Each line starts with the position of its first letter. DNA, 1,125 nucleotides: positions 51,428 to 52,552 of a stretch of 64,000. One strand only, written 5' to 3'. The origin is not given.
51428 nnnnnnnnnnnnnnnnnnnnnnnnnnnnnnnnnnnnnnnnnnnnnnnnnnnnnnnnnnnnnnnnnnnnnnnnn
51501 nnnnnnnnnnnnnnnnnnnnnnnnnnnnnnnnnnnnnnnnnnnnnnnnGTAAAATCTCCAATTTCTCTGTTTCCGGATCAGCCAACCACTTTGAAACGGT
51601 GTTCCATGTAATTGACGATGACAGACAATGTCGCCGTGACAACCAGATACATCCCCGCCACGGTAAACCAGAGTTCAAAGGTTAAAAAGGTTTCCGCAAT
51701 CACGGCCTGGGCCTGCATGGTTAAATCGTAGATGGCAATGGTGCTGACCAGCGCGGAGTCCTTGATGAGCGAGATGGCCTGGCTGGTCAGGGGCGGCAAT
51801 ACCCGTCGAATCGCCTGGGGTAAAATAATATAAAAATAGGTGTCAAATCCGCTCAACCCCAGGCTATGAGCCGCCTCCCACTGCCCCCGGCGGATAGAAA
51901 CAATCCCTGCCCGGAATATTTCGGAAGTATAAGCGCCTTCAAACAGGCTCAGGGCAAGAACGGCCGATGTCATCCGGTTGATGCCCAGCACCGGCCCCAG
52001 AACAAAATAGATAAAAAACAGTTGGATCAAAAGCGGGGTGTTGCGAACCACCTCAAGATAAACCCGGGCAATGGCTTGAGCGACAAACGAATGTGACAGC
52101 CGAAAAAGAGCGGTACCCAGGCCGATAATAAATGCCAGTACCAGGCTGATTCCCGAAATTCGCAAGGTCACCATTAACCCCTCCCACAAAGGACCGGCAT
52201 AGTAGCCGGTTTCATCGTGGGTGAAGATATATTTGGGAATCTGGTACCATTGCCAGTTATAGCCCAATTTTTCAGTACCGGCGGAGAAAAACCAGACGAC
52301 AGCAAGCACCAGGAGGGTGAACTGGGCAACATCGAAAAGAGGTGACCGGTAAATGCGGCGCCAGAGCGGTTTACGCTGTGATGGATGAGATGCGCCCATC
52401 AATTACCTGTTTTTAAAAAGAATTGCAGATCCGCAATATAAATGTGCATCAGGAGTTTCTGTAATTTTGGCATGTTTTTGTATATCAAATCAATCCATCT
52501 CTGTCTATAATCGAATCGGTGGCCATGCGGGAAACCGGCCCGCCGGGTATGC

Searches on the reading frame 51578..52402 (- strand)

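Call 3: search_protein_families(library=pfam, proteins=[window:51578-52402:-], max_evalue=0.01)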
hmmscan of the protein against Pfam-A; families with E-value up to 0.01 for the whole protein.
window:51578-52402:- (274 aa): 1 family
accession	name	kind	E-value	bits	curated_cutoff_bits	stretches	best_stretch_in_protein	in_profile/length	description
PF00528.27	BPD_transp_1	-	5.2e-20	72.4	26.4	1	91-271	2-183/184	Binding-protein-dependent transport system inner membrane component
